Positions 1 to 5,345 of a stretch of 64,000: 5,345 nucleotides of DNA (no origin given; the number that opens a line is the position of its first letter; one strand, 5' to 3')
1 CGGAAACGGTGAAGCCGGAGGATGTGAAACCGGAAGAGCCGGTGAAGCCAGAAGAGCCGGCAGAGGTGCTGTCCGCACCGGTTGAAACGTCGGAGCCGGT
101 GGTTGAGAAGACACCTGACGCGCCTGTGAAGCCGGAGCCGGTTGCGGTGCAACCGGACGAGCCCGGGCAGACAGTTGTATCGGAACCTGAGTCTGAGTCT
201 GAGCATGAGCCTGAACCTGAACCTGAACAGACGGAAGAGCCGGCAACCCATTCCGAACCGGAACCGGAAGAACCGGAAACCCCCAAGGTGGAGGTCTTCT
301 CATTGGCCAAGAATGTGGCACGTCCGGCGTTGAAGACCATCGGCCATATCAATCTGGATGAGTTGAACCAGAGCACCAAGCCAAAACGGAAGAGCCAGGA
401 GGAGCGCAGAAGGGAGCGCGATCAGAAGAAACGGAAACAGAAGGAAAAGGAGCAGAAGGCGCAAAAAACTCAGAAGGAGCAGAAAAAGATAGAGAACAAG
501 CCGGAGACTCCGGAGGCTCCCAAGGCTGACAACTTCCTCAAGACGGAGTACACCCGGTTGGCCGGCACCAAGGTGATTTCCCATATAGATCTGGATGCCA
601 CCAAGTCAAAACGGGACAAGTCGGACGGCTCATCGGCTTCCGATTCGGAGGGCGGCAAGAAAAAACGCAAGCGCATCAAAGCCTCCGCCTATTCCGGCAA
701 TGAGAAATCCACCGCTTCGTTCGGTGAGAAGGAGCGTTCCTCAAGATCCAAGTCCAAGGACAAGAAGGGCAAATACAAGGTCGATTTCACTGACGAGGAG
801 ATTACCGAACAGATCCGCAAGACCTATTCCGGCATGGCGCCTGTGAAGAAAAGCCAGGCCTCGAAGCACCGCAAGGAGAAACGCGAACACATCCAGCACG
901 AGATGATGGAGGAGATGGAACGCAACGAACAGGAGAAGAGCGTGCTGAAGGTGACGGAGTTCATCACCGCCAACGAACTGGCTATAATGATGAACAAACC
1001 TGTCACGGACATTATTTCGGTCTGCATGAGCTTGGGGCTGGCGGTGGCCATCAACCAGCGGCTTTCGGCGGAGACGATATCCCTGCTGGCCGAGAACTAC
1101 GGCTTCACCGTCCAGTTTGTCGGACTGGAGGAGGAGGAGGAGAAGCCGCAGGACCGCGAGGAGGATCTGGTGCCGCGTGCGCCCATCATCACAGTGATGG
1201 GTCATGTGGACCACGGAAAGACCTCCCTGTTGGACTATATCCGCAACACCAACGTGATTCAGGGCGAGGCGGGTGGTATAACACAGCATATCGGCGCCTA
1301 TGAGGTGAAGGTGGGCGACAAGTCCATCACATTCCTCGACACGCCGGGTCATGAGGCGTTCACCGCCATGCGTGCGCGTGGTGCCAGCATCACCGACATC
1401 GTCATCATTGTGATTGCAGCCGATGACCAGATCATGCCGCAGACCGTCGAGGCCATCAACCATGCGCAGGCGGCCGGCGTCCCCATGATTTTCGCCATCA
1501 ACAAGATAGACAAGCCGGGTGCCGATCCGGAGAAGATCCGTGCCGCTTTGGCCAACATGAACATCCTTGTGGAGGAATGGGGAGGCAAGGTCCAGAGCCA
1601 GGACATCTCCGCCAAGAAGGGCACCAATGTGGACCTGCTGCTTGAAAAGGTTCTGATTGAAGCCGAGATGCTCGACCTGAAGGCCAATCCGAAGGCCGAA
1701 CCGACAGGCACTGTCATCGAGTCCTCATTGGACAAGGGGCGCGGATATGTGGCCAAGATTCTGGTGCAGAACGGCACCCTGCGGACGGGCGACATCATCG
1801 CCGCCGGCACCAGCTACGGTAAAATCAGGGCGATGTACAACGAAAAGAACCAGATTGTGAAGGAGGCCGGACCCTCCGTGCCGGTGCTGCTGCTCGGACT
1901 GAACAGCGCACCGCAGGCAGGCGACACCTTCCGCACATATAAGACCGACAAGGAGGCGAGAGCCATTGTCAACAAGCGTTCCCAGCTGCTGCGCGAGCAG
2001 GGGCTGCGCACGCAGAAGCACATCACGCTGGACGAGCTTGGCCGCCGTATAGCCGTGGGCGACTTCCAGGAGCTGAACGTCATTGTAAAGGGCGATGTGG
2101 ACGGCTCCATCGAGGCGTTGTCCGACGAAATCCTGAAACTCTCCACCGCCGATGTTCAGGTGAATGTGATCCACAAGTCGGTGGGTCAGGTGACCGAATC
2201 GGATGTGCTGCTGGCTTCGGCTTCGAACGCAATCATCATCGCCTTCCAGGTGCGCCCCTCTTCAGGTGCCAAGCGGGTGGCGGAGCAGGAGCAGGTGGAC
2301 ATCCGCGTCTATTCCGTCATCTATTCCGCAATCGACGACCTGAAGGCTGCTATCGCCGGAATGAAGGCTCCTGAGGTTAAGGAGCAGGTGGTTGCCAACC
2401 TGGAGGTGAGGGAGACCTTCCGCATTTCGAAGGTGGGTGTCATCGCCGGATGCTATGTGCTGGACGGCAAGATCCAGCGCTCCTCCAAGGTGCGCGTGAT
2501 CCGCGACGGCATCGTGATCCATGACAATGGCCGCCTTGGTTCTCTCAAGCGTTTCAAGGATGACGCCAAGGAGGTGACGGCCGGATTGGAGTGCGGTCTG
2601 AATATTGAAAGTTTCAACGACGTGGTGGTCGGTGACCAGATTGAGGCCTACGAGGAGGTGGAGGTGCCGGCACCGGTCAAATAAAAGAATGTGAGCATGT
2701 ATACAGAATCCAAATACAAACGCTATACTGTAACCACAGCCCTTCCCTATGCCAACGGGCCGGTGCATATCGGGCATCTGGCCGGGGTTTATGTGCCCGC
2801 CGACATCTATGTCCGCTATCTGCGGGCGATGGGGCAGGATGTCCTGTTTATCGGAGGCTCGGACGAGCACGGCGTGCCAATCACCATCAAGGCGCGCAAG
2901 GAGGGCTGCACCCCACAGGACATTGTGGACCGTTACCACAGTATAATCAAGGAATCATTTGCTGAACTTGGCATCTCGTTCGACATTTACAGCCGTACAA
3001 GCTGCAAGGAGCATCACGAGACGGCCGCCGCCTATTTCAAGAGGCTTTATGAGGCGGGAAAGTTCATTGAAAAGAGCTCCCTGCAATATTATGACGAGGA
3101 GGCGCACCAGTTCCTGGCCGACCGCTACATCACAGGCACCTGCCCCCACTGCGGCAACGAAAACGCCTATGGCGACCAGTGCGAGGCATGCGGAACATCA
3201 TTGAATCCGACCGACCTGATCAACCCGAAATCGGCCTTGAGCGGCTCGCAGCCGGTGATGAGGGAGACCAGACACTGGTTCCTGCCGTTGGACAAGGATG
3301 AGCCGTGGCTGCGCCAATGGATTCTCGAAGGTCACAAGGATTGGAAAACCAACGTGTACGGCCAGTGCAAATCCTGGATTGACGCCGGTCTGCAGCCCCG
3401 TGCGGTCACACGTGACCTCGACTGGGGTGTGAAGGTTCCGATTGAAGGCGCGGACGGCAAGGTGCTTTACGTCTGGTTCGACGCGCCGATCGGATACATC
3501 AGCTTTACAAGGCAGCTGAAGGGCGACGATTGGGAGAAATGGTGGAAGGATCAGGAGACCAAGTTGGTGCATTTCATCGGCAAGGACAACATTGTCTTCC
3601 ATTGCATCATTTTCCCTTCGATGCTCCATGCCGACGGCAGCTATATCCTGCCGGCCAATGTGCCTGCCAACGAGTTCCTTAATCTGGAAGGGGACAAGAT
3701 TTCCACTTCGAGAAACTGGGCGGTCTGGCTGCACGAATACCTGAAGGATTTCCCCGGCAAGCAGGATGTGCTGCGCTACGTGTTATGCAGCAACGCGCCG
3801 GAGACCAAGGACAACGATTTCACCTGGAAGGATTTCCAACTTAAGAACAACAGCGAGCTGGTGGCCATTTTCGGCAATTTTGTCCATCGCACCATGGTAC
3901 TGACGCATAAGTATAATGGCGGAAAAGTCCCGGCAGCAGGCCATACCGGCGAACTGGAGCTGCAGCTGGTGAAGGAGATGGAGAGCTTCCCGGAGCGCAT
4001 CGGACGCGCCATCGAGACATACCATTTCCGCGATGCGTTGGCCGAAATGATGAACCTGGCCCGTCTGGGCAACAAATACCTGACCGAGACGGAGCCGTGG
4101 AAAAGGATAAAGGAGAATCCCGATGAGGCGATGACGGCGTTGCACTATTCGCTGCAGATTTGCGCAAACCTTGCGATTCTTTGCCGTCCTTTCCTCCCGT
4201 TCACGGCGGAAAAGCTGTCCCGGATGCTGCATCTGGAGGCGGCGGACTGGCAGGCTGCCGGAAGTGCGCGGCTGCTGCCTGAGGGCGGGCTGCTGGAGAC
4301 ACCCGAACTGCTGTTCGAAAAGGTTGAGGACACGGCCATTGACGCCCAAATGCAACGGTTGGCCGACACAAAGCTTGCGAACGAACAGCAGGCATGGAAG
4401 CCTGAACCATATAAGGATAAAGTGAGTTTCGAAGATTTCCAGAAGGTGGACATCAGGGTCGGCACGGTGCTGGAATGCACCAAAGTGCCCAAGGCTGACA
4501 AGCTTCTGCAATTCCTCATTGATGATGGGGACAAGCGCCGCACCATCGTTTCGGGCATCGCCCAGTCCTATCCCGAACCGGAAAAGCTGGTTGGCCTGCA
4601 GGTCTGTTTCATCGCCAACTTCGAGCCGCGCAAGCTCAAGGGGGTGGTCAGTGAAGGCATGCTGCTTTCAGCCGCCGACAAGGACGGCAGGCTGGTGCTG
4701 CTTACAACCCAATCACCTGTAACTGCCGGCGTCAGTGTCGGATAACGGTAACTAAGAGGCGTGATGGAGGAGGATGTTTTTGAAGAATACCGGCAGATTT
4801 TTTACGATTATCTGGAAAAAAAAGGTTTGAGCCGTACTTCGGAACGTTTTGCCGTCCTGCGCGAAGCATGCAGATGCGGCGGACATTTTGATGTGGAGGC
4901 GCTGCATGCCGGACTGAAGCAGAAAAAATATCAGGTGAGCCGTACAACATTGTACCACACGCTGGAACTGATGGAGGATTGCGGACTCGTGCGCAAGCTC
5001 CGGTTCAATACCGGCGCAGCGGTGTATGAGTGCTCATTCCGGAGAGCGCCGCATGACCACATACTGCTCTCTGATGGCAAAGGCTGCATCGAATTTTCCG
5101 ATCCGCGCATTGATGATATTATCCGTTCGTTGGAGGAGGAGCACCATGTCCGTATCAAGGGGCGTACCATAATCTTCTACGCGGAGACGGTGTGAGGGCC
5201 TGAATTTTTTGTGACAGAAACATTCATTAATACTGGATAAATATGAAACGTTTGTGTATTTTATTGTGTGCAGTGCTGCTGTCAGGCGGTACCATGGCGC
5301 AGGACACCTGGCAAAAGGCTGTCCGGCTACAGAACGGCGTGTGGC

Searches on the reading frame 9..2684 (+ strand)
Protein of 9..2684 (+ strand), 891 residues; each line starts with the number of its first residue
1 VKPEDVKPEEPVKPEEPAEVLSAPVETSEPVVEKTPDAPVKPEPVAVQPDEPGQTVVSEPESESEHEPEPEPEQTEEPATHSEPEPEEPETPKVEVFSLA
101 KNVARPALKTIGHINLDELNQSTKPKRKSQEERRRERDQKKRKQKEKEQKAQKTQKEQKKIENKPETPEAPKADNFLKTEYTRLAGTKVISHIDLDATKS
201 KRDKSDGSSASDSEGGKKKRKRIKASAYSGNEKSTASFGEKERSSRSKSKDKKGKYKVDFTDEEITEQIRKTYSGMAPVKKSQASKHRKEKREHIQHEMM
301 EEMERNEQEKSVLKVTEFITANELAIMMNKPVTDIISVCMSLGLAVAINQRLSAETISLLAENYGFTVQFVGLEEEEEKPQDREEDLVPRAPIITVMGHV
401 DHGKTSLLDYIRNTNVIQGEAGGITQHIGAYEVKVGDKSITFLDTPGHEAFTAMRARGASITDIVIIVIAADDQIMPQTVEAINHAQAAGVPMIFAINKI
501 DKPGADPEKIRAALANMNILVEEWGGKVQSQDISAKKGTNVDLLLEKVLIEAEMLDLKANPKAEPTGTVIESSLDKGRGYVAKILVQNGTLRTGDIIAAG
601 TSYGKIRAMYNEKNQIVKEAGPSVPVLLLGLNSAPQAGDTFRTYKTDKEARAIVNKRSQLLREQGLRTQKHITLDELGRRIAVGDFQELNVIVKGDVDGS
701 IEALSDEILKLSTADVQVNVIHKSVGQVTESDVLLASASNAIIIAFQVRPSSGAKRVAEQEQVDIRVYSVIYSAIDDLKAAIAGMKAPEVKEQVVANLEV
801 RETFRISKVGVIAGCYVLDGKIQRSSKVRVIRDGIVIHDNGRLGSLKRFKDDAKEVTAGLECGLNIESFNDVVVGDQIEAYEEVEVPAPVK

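Call 27: search_protein_families(library=pfam, proteins=[window:9-2684:+], max_evalue=0.001)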
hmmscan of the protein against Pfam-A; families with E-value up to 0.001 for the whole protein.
window:9-2684:+ (891 aa): 9 families
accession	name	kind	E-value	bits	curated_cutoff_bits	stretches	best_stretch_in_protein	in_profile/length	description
PF11987.13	IF-2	-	1.2e-39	135.3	27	1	665-779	3-117/117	Translation-initiation factor 2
PF00009.33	GTP_EFTU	-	4.5e-31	108.3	26.5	1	392-548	4-182/188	Elongation factor Tu GTP binding domain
PF22042.2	EF-G_D2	-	1.1e-27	96.4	27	1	566-642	3-82/84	Elongation factor G domain 2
PF04760.21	IF2_N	-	5.7e-12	45.7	25.3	1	316-366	1-52/53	Translation initiation factor IF-2, N-terminal region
PF01926.29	MMR_HSR1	-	2.4e-11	44.2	21.9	1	394-499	2-113/113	50S ribosome-binding GTPase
PF03144.31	GTP_EFTU_D2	-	4.4e-09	37.1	30.3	1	810-878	1-72/73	Elongation factor Tu domain 2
PF00071.28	Ras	-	2.5e-05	24.3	21.6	1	395-549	3-157/162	Ras family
PF00025.27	Arf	-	0.00043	20.3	22.3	1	395-546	18-168/174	ADP-ribosylation factor family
PF02421.24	FeoB_N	-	0.00068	19.6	27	0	394-546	3-154/156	Ferrous iron transport protein B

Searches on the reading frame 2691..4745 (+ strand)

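Call 27: search_protein_families(library=pfam, proteins=[window:2691-4745:+], max_evalue=0.001)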
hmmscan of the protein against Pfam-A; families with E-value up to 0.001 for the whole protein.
window:2691-4745:+ (684 aa): 6 families
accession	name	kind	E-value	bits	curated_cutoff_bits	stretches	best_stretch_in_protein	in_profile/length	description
PF09334.17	tRNA-synt_1g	-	3.7e-158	526.8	20.1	1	13-402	2-391/391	tRNA synthetases class I (M)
PF01588.26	tRNA_bind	-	4.5e-26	91.2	27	1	588-681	1-95/96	Putative tRNA binding domain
PF19303.5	Anticodon_3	-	5.1e-26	91.8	23.5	1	413-559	1-149/152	Anticodon binding domain of methionyl tRNA ligase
PF00133.28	tRNA-synt_1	-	3.7e-15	56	22.7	1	7-251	20-245/414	tRNA synthetases class I (I, L, M and V)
PF08264.19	Anticodon_1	-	4.1e-08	33.6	25.1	1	426-515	4-101/148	Anticodon-binding domain of tRNA ligase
PF01406.26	tRNA-synt_1e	-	8.6e-05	22.5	27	0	24-125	22-121/301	tRNA synthetases class I (C) catalytic domain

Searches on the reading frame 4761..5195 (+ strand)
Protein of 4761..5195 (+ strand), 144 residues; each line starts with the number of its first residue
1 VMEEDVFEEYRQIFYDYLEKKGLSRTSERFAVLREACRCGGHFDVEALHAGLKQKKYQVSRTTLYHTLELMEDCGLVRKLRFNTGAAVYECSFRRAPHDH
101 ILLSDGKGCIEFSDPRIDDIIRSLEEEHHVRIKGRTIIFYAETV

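Call 27: search_protein_families(library=pfam, proteins=[window:4761-5195:+], max_evalue=0.001)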
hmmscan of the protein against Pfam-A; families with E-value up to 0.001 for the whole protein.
window:4761-5195:+ (144 aa): 2 families
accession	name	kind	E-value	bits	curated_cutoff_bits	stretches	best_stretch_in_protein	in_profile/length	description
PF01475.25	FUR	-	3.1e-18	66.5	23.1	1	20-139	1-120/121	Ferric uptake regulator family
PF01978.25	TrmB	-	0.00014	22.1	25.6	0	55-83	30-58/68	Sugar-specific transcriptional regulator TrmB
